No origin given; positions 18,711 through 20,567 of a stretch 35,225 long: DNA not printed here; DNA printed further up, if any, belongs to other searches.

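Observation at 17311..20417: Translationally coupled tandem paralogs: membrane-anchored, three-module, 8-Cys exported proteins of no recognisable family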

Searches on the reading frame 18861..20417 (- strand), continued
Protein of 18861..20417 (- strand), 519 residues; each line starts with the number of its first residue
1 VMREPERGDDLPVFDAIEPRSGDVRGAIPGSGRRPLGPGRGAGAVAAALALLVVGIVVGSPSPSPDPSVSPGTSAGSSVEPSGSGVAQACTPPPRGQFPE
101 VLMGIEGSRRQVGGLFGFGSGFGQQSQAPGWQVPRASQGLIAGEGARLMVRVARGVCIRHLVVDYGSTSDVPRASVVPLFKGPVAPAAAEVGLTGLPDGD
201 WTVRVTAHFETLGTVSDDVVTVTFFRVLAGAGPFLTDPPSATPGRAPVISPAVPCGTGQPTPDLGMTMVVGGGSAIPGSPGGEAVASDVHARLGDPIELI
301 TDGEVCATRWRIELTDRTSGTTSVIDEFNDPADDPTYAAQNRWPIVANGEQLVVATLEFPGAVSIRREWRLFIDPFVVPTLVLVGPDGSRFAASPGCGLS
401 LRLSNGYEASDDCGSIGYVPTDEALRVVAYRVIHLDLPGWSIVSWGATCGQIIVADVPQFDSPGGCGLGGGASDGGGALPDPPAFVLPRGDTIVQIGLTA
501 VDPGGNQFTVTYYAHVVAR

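Call 38: find_encoding_contigs(protein=P0140, flank=8000, max_places=4)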
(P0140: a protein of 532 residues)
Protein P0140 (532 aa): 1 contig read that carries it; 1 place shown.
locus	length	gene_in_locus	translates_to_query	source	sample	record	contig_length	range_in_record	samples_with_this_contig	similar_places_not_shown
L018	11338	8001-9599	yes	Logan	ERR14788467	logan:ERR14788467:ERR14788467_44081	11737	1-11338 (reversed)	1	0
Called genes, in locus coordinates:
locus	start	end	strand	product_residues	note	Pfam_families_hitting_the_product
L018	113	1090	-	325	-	PF03706:LPG_synthase_TM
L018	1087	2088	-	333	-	PF04230:PS_pyruv_trans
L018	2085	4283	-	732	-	-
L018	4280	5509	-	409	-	PF13439:Glyco_transf_4, PF20706:GT4-conflict, PF00534:Glycos_transf_1, PF13692:Glyco_trans_1_4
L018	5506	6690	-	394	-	PF00535:Glycos_transf_2, PF26629:GT2_TM_C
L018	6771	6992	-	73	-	-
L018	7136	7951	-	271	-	PF01863:YgjP-like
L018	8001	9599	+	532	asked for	-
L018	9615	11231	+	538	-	-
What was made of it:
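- One independent-pair relative lies beside a glycosyltransferase/pyruvyl-transferase cluster (call 38).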

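Call 40: find_encoding_contigs(protein=P0199, flank=8000, max_places=4)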
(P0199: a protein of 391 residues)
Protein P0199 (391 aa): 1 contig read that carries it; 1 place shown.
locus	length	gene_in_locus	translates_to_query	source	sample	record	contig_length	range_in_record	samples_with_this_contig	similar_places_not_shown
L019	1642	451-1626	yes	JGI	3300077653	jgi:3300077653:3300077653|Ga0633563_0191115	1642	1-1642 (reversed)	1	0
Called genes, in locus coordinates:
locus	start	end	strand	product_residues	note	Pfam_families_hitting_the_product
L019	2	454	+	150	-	?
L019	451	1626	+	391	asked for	-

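Call 41: find_encoding_contigs(protein=P0174, flank=8000, max_places=4)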
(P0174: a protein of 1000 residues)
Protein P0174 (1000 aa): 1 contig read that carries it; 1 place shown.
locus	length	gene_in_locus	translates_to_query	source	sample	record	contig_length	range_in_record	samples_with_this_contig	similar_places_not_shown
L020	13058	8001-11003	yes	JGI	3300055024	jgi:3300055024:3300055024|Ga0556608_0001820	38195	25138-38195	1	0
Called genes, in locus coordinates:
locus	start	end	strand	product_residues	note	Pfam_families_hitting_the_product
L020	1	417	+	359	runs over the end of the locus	-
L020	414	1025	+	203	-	PF04542:Sigma70_r2 (weak), PF04545:Sigma70_r4 (weak)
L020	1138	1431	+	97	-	-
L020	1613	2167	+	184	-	-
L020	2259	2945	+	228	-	-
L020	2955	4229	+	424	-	-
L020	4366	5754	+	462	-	-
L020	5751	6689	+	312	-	-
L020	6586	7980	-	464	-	PF13384:HTH_23 (faint), PF13936:HTH_38, PF00665:rve (weak)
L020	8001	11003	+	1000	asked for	-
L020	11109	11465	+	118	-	PF00079:Serpin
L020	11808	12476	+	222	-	-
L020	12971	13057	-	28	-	?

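Call 42: find_encoding_contigs(protein=P0157, flank=8000, max_places=4)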
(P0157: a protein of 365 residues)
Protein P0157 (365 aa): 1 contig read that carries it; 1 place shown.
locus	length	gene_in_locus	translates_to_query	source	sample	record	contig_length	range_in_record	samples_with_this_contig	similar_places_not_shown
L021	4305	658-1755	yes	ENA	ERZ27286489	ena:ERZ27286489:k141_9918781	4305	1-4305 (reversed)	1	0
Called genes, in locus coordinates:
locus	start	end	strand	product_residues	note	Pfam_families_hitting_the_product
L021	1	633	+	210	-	?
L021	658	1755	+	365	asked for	-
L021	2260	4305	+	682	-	?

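Call 43: search_protein_families(library=pfam, proteins=[L019:2-454:+, L021:1-633:+, L021:2260-4305:+, L016:2186-2905:-, L014:2465-3061:-, L014:1-282:+, L017:5712-6713:+, L020:4366-5754:+, L020:2955-4229:+, L015:5941-6189:-], max_evalue=0.01)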
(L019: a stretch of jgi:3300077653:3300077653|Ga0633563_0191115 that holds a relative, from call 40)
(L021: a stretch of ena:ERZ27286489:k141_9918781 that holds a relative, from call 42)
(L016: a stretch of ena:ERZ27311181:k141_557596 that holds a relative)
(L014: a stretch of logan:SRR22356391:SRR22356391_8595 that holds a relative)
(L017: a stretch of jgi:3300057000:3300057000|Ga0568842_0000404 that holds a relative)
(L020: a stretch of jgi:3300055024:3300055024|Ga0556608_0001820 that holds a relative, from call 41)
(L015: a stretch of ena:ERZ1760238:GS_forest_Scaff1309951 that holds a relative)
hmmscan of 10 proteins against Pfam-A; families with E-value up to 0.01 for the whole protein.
L019:2-454:+ (150 aa): 7 families
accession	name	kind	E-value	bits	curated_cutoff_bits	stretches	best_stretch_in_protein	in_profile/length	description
PF08281.18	Sigma70_r4_2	-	1.1e-13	51.1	25.7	1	84-135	2-53/54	Sigma-70, region 4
PF04545.22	Sigma70_r4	-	5.6e-12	45.4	24.1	1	91-138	3-50/50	Sigma-70, region 4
PF04542.20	Sigma70_r2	-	1.2e-09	38.3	24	1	1-55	11-67/71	Sigma-70 region 2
PF13384.12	HTH_23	-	5e-05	23.4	24.6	1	96-130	5-39/50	Homeodomain-like domain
PF07638.17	Sigma70_ECF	-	0.00015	22.2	21.1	1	79-140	122-183/185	ECF sigma factor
PF13556.12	HTH_30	-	0.0072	16.5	27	0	108-141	12-45/59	PucR C-terminal helix-turn-helix domain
PF13518.12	HTH_28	-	0.0073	16.8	25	0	97-128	1-32/52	Helix-turn-helix domain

L021:1-633:+ (210 aa): 0 families

L021:2260-4305:+ (682 aa): 3 families
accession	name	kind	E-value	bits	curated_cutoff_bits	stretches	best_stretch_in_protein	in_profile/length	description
PF13603.12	tRNA-synt_1_2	-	2e-58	197.4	25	1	233-423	2-184/185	Leucyl-tRNA synthetase, editing domain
PF00133.28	tRNA-synt_1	-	4e-45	154.8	22.7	2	25-217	2-205/414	tRNA synthetases class I (I, L, M and V)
PF09334.17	tRNA-synt_1g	-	1.9e-27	96.5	20.1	2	50-195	4-158/391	tRNA synthetases class I (M)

L016:2186-2905:- (239 aa): 1 family
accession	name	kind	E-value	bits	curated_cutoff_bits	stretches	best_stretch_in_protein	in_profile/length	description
PF01042.26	Ribonuc_L-PSP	-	9.7e-13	48.6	27.3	1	131-237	13-119/121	Endoribonuclease L-PSP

L014:2465-3061:- (198 aa): 1 family
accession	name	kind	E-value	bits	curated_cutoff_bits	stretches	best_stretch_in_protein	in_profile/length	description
PF01042.26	Ribonuc_L-PSP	-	5.4e-13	49.4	27.3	1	90-196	13-119/121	Endoribonuclease L-PSP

L014:1-282:+ (93 aa): 1 family
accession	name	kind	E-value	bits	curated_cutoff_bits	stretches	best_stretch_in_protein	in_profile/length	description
PF13487.12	HD_5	-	3.8e-19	69.5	27.2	1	1-63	108-170/170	HD domain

L017:5712-6713:+ (333 aa): 0 families

L020:4366-5754:+ (462 aa): 0 families

L020:2955-4229:+ (424 aa): 0 families

L015:5941-6189:- (82 aa): 0 families

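Call 50: search_solved_structures(query=A1, max_evalue=10)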
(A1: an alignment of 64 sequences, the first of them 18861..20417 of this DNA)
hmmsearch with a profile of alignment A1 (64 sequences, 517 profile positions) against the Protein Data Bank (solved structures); distinct sequences matched with E-value up to 10: 6.
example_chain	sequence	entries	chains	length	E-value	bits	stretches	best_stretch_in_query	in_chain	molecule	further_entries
9vfj_D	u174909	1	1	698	0.089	14.4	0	94-142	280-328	Photosystem I reaction center subunit II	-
6ft5_A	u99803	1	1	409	0.17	13.4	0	195-220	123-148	alphaRep A3_A3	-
6e5f_A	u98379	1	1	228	0.18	13.4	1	32-77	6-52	Lipid binding protein LpqN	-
6e5d_A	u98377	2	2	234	0.21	13.2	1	32-77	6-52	Lipid binding protein LpqN | Probable conserved lipoprotein LpqN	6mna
5vk4_A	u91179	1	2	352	0.29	12.7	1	426-508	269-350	Phosphoribosylformylglycinamidine cyclo-ligase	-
9g8u_B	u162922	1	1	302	1.8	10.1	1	135-192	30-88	Lipase chaperone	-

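Call 62: search_protein_families(library=pfam, alignment_id=A1, max_evalue=10)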
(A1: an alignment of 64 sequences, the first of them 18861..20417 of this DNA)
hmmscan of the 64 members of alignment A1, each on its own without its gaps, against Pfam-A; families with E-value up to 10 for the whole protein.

A. member 1, window:18861-20417:- (519 aa): 0 families

B. families by the number of members that match (of 64 scanned): 15 families
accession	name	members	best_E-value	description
PF17964.7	Big_10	3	0.036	Bacterial Ig domain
PF01506.24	HCV_NS5a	3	0.14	Hepatitis C virus non-structural 5a protein membrane anchor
PF24421.1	Ig_J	2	0.11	Tip attachment protein J, Ig-like domain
PF19947.4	DUF6409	2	0.14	Family of unknown function (DUF6409)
PF13290.12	CHB_HEX_C_1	1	0.012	Chitobiase/beta-hexosaminidase C-terminal domain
PF16917.10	BPL_LplA_LipB_2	1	0.08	Biotin/lipoate A/B protein ligase family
PF11914.13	DUF3432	1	0.094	Domain of unknown function (DUF3432)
PF11238.13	DUF3039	1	0.12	Protein of unknown function (DUF3039)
PF18407.7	GNAT_like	1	0.14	GCN5-related N-acetyltransferase like domain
PF18998.6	Flg_new_2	1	0.15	Divergent InlB B-repeat domain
PF20007.4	fvmRadSAM-pep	1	0.16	FtsH ternary system-associated peptide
PF23718.1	DUF7160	1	0.21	Family of unknown function (DUF7160)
PF00681.25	Plectin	1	0.23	Plectin repeat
PF20084.4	TrbK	1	0.24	Conjugative transfer region protein TrbK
PF10399.14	UCR_Fe-S_N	1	0.3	Ubiquitinol-cytochrome C reductase Fe-S subunit TAT signal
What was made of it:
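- On Pfam PF18998 Flg_new_2 (divergent InlB B-repeat): Only 1 of 64 family members is touched, at E = 0.15 (call 62).
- The module 3 to PF18998 link fails Pfam's own threshold: 0 of 64 members pass, and only 1 of 64 is touched, at E = 0.15 (call 62).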

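Call 63: list_cluster_members(proteins=[P0139, P0140, P0148, P0166, P0173, P0199, P0197, P0174, P0152, P0210])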
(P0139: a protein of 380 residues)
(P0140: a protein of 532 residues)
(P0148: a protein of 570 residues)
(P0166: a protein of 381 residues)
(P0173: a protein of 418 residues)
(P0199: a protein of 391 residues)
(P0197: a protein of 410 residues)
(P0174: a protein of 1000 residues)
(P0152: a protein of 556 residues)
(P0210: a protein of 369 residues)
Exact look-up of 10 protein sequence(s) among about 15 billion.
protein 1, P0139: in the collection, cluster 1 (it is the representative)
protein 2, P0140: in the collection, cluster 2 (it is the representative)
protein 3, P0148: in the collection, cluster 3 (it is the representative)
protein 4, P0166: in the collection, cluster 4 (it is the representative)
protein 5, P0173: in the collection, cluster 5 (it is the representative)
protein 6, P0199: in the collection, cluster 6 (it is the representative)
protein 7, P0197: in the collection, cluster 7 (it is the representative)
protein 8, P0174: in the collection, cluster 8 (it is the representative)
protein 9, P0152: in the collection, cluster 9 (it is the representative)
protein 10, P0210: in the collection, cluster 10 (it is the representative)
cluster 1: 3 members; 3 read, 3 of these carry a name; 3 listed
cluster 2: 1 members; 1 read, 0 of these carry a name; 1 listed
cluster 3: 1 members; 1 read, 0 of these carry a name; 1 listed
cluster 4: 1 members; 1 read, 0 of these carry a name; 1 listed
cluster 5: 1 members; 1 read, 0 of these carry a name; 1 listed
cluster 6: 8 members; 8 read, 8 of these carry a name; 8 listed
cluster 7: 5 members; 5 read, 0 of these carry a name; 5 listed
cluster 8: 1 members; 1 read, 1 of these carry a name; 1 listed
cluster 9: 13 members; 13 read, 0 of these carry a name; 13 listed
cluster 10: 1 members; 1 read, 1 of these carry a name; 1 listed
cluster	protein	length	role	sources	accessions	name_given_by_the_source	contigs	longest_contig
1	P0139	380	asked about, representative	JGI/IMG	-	hypothetical protein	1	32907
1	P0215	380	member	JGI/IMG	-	hypothetical protein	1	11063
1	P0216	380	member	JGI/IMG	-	hypothetical protein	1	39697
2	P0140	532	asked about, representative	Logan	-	-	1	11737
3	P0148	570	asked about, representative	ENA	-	-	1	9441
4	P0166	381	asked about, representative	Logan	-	-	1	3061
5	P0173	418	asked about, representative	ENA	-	-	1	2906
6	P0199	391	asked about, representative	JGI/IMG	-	hypothetical protein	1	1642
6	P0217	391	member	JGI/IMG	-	hypothetical protein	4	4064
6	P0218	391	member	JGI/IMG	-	hypothetical protein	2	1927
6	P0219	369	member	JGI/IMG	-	hypothetical protein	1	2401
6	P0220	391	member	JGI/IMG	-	hypothetical protein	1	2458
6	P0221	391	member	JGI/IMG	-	hypothetical protein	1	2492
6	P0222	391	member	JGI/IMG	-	hypothetical protein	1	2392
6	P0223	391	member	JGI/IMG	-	hypothetical protein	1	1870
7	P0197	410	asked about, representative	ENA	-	-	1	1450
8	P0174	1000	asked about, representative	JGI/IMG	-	hypothetical protein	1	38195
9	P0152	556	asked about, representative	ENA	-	-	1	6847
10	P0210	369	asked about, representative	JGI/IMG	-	hypothetical protein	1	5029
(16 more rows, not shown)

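Call 64: find_encoding_contigs(protein=P0197, flank=6000, max_places=3)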
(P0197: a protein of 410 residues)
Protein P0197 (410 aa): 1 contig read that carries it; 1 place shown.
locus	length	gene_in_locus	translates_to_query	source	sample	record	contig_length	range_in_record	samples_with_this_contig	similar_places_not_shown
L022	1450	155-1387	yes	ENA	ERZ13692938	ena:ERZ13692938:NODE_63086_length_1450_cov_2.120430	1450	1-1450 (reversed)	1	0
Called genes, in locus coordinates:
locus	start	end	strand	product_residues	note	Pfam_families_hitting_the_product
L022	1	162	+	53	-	?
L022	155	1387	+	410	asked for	-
